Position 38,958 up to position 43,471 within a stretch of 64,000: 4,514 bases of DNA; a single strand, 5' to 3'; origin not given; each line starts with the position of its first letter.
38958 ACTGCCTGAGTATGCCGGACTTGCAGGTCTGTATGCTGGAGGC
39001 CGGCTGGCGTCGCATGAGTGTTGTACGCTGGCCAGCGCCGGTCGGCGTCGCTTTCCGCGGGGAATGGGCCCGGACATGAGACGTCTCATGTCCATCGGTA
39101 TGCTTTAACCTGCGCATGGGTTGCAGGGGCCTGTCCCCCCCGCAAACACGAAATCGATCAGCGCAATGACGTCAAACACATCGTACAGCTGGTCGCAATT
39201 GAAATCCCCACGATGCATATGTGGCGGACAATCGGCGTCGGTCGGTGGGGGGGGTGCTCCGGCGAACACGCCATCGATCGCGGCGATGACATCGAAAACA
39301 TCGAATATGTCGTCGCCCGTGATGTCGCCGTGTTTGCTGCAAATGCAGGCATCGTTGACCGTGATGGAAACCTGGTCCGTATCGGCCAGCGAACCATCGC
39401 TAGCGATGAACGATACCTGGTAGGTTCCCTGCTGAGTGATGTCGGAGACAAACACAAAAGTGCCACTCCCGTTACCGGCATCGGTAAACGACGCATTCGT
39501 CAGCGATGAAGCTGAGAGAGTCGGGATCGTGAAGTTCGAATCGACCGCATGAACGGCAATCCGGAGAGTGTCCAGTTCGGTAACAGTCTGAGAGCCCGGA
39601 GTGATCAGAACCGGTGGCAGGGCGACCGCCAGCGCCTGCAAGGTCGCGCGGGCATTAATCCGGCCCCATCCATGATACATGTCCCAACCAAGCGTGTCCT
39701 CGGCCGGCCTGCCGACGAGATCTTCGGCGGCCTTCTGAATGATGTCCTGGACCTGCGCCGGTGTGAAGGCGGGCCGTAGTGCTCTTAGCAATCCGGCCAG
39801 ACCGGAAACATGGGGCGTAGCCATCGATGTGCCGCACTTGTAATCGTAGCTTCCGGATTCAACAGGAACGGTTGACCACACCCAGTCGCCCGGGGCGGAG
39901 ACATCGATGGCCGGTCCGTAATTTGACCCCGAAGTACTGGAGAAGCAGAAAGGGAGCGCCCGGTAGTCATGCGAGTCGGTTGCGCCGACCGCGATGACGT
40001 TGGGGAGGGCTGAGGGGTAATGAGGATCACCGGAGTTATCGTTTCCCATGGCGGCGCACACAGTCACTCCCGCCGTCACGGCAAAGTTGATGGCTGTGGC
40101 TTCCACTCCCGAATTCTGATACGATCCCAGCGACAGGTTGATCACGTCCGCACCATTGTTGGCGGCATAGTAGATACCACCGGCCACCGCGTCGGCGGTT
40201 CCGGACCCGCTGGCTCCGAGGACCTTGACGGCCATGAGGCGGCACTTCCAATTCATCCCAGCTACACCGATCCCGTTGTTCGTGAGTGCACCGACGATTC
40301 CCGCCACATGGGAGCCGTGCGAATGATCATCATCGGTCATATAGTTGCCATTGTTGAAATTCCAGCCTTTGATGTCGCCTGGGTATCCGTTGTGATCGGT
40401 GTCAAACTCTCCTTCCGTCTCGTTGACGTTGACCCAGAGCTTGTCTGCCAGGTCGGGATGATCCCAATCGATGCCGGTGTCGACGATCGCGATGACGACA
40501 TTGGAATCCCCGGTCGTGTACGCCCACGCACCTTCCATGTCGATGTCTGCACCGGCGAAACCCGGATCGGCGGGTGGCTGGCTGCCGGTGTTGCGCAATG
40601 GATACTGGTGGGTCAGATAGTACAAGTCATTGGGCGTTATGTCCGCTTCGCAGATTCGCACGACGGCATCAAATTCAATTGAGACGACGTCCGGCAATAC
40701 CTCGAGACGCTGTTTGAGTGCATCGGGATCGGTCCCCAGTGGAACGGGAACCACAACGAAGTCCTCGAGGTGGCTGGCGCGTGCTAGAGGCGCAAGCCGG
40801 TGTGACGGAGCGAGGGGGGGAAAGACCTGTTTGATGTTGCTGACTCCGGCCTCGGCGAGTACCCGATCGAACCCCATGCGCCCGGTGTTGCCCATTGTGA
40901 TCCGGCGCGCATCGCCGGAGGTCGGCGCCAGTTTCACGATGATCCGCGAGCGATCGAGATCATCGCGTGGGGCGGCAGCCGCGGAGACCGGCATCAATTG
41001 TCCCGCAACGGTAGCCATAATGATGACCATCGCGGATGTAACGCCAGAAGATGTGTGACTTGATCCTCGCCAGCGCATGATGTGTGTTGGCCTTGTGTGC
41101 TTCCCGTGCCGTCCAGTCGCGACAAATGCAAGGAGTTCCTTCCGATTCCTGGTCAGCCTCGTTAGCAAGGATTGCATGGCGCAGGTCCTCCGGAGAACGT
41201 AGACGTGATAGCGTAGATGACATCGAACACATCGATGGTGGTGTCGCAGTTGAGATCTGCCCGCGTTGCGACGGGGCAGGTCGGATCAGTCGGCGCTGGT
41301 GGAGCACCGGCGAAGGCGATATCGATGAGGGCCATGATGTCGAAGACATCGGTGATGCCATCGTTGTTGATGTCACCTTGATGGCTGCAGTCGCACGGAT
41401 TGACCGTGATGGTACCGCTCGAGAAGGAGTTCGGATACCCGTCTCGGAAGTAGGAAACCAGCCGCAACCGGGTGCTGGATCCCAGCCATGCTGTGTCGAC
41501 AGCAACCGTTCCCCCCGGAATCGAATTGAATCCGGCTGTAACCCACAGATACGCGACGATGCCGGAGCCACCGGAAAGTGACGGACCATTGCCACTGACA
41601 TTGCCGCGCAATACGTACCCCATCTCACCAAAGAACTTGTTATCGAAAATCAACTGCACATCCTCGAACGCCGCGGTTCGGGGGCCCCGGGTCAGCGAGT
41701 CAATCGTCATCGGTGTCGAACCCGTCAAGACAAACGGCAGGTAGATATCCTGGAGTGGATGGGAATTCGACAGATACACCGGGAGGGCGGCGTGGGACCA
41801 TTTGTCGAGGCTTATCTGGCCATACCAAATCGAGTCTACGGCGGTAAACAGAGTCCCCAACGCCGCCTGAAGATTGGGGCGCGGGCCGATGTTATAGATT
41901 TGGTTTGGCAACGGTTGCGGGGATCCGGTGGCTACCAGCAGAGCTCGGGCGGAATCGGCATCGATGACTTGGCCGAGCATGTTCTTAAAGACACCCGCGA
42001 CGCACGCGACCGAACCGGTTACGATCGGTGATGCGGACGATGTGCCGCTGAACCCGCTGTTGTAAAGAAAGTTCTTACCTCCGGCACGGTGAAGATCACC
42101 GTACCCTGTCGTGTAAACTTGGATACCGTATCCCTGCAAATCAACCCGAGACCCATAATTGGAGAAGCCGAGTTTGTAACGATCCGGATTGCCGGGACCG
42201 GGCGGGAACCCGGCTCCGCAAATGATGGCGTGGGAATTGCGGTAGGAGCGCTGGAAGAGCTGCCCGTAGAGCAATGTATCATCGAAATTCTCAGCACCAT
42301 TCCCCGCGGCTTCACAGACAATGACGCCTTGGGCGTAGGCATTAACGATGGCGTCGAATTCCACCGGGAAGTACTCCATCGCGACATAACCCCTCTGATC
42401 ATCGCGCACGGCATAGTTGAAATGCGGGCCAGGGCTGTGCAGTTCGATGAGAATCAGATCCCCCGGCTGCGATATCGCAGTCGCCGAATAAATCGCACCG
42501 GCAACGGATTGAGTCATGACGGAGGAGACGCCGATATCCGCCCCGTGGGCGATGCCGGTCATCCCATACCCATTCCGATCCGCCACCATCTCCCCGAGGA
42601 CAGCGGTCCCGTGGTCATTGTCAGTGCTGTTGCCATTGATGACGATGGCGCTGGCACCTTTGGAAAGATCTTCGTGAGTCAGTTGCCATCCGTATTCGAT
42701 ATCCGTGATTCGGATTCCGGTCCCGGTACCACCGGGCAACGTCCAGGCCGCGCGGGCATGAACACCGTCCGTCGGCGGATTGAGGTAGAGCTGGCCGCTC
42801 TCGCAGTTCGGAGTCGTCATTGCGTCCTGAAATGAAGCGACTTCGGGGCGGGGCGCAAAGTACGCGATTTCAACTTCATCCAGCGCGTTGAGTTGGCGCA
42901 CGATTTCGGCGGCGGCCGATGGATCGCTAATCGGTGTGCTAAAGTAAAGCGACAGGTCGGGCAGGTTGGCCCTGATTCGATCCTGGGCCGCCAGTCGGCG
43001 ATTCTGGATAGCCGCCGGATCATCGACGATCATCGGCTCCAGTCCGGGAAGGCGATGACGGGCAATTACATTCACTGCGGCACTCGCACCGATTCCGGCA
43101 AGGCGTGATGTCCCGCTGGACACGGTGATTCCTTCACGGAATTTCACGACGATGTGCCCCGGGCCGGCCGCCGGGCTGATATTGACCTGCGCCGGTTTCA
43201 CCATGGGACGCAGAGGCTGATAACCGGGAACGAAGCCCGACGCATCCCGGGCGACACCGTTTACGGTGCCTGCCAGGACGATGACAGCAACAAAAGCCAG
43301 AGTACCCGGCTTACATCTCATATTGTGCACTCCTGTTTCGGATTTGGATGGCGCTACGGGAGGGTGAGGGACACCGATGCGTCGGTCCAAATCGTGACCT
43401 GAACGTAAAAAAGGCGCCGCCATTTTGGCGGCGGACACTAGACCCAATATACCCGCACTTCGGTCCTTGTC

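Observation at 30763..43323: Tandem cluster of three S8 subtilases plus a 1533-aa surface protein, all carrying C-terminal dockerin-like modules; two subtilases end in PCNPC and one in PCEP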

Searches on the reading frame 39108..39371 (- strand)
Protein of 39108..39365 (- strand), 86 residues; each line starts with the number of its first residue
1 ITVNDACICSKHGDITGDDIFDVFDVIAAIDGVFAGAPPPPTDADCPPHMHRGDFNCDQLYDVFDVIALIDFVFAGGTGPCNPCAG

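Call 7: search_protein_families(library=pfam, proteins=[window:39108-39365:-], max_evalue=10)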
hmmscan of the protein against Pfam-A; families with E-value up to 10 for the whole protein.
seq(86 aa): 2 families
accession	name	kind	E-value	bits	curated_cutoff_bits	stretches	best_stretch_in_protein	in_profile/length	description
PF12991.12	DUF3875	-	0.31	11.5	27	1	2-16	16-30/53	Domain of unknown function, B. Theta Gene description (DUF3875)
PF23685.1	YtiC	-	7.5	7.2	27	1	20-27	6-13/33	YtiC-like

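Call 8: search_protein_families(library=ncbifam, proteins=[window:39108-39365:-], max_evalue=10)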
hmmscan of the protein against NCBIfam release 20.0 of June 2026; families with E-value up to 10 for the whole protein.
seq(86 aa): 0 families

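Call 30: predict_structure(alignment_id=A3)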
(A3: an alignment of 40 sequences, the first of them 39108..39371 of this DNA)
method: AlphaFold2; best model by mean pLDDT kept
length: 88 residues; sequences in the alignment: 40
mean_pLDDT: 85.3   pTM: 0.74
mean pLDDT of the five models: 85.3, 83.8, 83.2, 81.2, 80.7
residues with pLDDT >= 90: 45; 70-90: 31; 50-70: 10; < 50: 2
segments of 3 or more residues with pLDDT < 50: none
pLDDT, mean of each block of 10 residues (from residue 1): 54 89 94 91 84 89 93 94 78
secondary structure, 60 per line:
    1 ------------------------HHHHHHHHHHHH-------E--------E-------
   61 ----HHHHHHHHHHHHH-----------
elements in order: H25-36 H65-77
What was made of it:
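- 39108..39371 (-): C: 6-Cys dockerin module ending ............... AlphaFold2 on alignment A3 gave pLDDT 85.3 with two helices (call 30).
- On T9SS C-terminal sorting domain (PF18962, PF13860): The fold is helical (call 30).
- The model of C's module has pLDDT 85.3 (call 30).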

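Call 32: fold_search(model_id=the predicted structure, library=pdb)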
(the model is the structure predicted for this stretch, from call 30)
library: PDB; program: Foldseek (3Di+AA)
matches with E <= 10: 27; with E <= 0.001: 0
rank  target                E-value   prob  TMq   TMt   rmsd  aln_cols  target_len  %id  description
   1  5lxv_B                1.5e-02  1.00  0.58  0.76   2.9        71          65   28  Crystal structure of Ruminococcus flavefaciens scaffoldin C cohesin in complex with a dockerin from an uncharacterized (released 2016-10-19)
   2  2vn6_B                5.8e-02  0.98  0.53  0.71   2.9        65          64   18  The Clostridium cellulolyticum dockerin displays a dual binding mode for its cohesin partner (released 2008-05-13)
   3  8x39_A                6.7e-02  0.99  0.60  0.39   2.9        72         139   22  Crystal structure of cellulosomal double-dockerin module of Clo1313_0689 from Clostridium thermocellum (released 2024-04-03)
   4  5nrk_B                9.0e-02  0.99  0.64  0.81   2.4        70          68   18  Crystal structure of the sixth cohesin from Acetivibrio cellulolyticus' scaffoldin B in complex with Cel5 dockerin S15 (released 2018-01-31)
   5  5nrk_D                1.6e-01  0.97  0.64  0.82   2.5        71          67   18  Crystal structure of the sixth cohesin from Acetivibrio cellulolyticus' scaffoldin B in complex with Cel5 dockerin S15 (released 2018-01-31)
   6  6kgf_D                1.9e-01  0.91  0.51  0.71   4.8        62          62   22  Crystal structure of CaDoc0917(R16D)-CaCohA2 complex at pH 8.2 (released 2020-07-08)
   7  4dh2_D                2.7e-01  0.92  0.63  0.77   2.9        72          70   21  Crystal structure of Coh-OlpC(Cthe_0452)-Doc435(Cthe_0435) complex: A novel type I Cohesin-Dockerin complex from Clost (released 2012-11-28)
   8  5nrm_B                3.2e-01  0.90  0.62  0.80   2.4        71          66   17  Crystal structure of the sixth cohesin from Acetivibrio cellulolyticus' scaffoldin B in complex with Cel5 dockerin S51 (released 2018-01-31)
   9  8x39_B                3.7e-01  0.89  0.61  0.40   2.5        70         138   21  Crystal structure of cellulosomal double-dockerin module of Clo1313_0689 from Clostridium thermocellum (released 2024-04-03)
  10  4uyp_B                4.3e-01  0.82  0.62  0.74   3.1        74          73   18  High resolution structure of the third cohesin ScaC in complex with the ScaB dockerin with a mutation in the N-termina (released 2015-04-15)
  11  4uyq_B                4.3e-01  0.80  0.61  0.72   3.3        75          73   17  High resolution structure of the third cohesin ScaC in complex with the ScaB dockerin with a mutation in the C-termina (released 2015-04-15)
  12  4dh2_B                4.6e-01  0.85  0.62  0.75   2.9        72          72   21  Crystal structure of Coh-OlpC(Cthe_0452)-Doc435(Cthe_0435) complex: A novel type I Cohesin-Dockerin complex from Clost (released 2012-11-28)
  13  4fl4_G                4.9e-01  0.87  0.63  0.80   2.5        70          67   17  Scaffoldin conformation and dynamics revealed by a ternary complex from the Clostridium thermocellum cellulosome (released 2012-06-27)
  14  8ajy_B                5.3e-01  0.35  0.45  0.47   4.0        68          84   19  Ruminococcus flavefaciens Cohesin-Dockerin structure: dockerin from ScaH adaptor scaffoldin in complex with the cohesi (released 2022-11-02)
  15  6kgc_B                8.9e-01  0.60  0.53  0.77   4.5        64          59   22  Crystal structure of CaDoc0917(R49D)-CaCohA2 complex at pH 5.4 (released 2020-07-08)
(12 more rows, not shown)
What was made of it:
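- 39108..39371 (-): All 27 Foldseek hits in the PDB are dockerins (call 32).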

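Call 50: search_solved_structures(query=A3, max_evalue=1, show_alignments=2)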
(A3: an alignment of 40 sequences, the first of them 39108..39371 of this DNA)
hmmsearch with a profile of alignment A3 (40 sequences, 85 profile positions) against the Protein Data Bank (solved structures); distinct sequences matched with E-value up to 1: 4.
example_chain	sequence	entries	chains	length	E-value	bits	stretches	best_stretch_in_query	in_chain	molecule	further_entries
2ccl_B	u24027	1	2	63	0.13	15.8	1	14-68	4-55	ENDO-1,4-BETA-XYLANASE Y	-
2y3n_B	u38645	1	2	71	0.21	15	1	13-69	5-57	CELLULOSOMAL FAMILY-48 PROCESSIVE GLYCOSIDE HYDROLASE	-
1ohz_B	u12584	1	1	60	0.21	15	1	15-68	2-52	ENDO-1,4-BETA-XYLANASE Y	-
5lxv_B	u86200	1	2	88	0.24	14.9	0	13-67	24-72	Carbohydrate-binding protein WP_009985128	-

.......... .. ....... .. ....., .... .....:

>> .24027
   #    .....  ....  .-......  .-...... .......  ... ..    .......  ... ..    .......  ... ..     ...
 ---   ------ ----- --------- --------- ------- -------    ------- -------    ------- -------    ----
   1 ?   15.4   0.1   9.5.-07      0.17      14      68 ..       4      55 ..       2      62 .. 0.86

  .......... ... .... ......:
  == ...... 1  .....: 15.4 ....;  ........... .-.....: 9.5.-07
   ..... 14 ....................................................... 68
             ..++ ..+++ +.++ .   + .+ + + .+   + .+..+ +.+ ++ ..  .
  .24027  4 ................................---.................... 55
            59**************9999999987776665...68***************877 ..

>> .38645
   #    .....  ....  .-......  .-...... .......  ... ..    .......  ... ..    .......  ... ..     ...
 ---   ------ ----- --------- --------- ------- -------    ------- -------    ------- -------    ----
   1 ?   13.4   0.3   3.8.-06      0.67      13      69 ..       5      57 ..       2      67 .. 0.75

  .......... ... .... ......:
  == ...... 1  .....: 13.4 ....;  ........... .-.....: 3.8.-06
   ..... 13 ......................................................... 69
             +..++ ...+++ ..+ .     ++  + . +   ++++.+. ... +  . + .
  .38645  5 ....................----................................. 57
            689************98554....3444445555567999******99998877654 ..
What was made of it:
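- The only PDB sequence-profile hits are four dockerins, aligned in register (call 50).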

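Call 55: search_protein_families(library=ncbifam, alignment_id=A3, max_evalue=0.1)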
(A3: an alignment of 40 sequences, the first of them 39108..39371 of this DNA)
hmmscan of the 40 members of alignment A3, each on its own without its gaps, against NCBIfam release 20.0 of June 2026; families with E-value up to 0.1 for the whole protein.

A. member 1, window:39108-39371:- (88 aa): 0 families

B. families by the number of members that match (of 40 scanned): 9 families
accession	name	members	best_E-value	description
NF000498.2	APH_2pp_If_Ih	3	0.071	APH(2'')-If/Ih family aminoglycoside O-phosphotransferase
NF045500.1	Omp28_seleno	2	0.039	Omp28-related selenoprotein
NF003104.0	PRK04024.1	1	0.032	2,3-bisphosphoglycerate-independent phosphoglycerate mutase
NF035954.1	ocin_CA_C0660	1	0.036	CA_C0660 family putative sactipeptide bacteriocin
NF041540.1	dockerin_GC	1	0.043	GC-type dockerin domain-anchored protein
NF038116.1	Sden1266_dom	1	0.054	choice-of-anchor H family protein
NF033392.1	PSM_delta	1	0.054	PSM-delta family phenol-soluble modulin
NF001598.0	PRK00394.2-3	1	0.08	TATA-box-binding protein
TIGR02998.1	RraA_entero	1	0.09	ribonuclease E activity regulator RraA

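Call 56: search_protein_families(library=pfam, alignment_id=A3, max_evalue=0.1)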
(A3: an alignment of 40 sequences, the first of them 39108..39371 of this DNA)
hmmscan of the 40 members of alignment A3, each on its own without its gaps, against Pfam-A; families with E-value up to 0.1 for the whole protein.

A. member 1, window:39108-39371:- (88 aa): 0 families

B. families by the number of members that match (of 40 scanned): 10 families
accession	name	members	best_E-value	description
PF00404.24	Dockerin_1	15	1.2e-06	Dockerin type I domain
PF13517.12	FG-GAP_3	2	0.0076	FG-GAP-like repeat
PF13499.12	EF-hand_7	1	0.012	EF-hand domain pair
PF22512.1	Csa_translocation_dom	1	0.017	Colicin S4 translocation domain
PF02412.23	TSP_3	1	0.027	Thrombospondin type 3 repeat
PF10055.14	DUF2292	1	0.033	Uncharacterized small protein (DUF2292)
PF13202.12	EF-hand_5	1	0.045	EF hand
PF13405.12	EF-hand_6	1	0.049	EF-hand domain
PF01839.29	FG-GAP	1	0.052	FG-GAP repeat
PF25204.1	DAAF9_2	1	0.078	DAAF9 domain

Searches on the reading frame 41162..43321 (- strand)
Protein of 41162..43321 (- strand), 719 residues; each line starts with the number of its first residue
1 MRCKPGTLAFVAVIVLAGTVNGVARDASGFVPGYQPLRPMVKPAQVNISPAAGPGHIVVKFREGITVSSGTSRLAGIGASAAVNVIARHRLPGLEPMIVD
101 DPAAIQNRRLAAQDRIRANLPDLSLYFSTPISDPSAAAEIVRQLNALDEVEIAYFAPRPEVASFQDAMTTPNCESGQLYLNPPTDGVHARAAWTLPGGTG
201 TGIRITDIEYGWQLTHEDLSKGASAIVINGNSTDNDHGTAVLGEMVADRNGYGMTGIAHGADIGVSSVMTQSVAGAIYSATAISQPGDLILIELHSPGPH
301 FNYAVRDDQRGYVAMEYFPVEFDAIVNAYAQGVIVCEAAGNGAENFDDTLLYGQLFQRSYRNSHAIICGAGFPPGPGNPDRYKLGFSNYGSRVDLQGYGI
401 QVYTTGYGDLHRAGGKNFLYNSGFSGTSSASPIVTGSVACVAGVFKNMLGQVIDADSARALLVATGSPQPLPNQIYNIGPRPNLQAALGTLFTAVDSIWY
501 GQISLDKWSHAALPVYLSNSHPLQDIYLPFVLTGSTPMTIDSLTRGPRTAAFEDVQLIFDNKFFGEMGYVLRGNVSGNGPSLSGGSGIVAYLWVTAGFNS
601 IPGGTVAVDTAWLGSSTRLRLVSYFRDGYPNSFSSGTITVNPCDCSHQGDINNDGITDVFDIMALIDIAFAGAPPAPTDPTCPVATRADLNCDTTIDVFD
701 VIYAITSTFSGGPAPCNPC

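Call 5: search_protein_families(library=pfam, proteins=[window:41162-43321:-], max_evalue=0.01)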
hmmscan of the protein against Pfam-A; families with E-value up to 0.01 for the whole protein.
window:41162-43321:- (719 aa): 1 family
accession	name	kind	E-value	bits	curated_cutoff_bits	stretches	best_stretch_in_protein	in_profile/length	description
PF00082.27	Peptidase_S8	-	3.3e-13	50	21.8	1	231-466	50-273/288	Subtilase family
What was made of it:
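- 41162..43321 (-): Gene D: secreted S8-type peptidase, followed by a cohesin-fold domain and a 6-Cys dockerin (719 aa from the ATG at 43321; the ORF is open to the TTG at 43447). Pfam PF00082 scores 50.0 bits (call 5).
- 41924..42631 (-): D: S8 catalytic domain (aa 231-466). Pfam PF00082, best stretch 231-466 (call 5).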

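Call 6: search_protein_families(library=ncbifam, proteins=[window:41162-43321:-], max_evalue=0.01)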
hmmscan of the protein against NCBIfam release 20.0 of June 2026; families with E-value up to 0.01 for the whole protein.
window:41162-43321:- (719 aa): 2 families
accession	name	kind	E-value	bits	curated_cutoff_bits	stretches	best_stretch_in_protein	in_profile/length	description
TIGR03921.1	T7SS_mycosin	equivalog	0.00014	21.1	278.75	1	323-448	140-250/353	type VII secretion-associated serine protease mycosin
NF051851.1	AtpSerPepEprS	equivalog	0.0018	16.4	1700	1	226-267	105-148/988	autotransporter serine peptidase EprS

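Call 15: find_encoding_contigs(protein=window:41162-43321:-, flank=10000, max_places=6)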
Protein window:41162-43321:- (719 aa): no gene with exactly this product is on record in the collection.
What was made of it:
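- Tried and rejected: Exact look-up of D (call 15).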

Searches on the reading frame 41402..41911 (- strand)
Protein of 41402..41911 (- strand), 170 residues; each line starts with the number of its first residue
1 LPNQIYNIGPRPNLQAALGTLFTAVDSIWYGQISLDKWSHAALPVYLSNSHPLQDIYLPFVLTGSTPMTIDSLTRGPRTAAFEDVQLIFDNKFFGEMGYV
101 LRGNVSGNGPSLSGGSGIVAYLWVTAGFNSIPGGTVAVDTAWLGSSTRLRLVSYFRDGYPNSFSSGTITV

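Call 66: search_protein_families(library=pfam, proteins=[window:41402-41911:-], max_evalue=1)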
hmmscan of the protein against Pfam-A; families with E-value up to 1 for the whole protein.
window:41402-41911:- (170 aa): 0 families

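Call 75: predict_structure(alignment_id=A6)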
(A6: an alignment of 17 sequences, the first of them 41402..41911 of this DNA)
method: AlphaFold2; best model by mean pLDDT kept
length: 170 residues; sequences in the alignment: 17
mean_pLDDT: 87.5   pTM: 0.79
mean pLDDT of the five models: 87.5, 87.2, 87.0, 85.2, 81.8
residues with pLDDT >= 90: 116; 70-90: 27; 50-70: 25; < 50: 2
segments of 3 or more residues with pLDDT < 50: none
pLDDT, mean of each block of 10 residues (from residue 1): 61 60 78 95 97 94 94 97 94 94 74 95 95 95 86 84 95
secondary structure, 60 per line:
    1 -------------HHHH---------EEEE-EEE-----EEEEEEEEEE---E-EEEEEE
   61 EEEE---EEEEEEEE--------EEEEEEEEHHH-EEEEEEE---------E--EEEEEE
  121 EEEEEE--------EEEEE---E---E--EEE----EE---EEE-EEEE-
elements in order: H14-17 E27-30 E32-34 E40-49 E55-64 E68-75 E84-91 E96-102 E115-126 E135-139 E150-152 E162-164 E166-169
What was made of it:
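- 41402..41839 (-): D: cryptic cohesin-fold domain (aa ~495-640), joined to the dockerin without a linker (...GTITV-NPCDC...). AlphaFold2 on alignment A6 gave pLDDT 87.5 and pTM 0.79, an all-beta model (call 75).
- The model of D 471-640 has pLDDT 87.5 (call 75).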

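Call 78: search_solved_structures(query=A6, max_evalue=10, show_alignments=2)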
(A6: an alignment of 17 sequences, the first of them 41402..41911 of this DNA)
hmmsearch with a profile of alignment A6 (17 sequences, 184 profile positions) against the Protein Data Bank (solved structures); distinct sequences matched with E-value up to 10: 0.
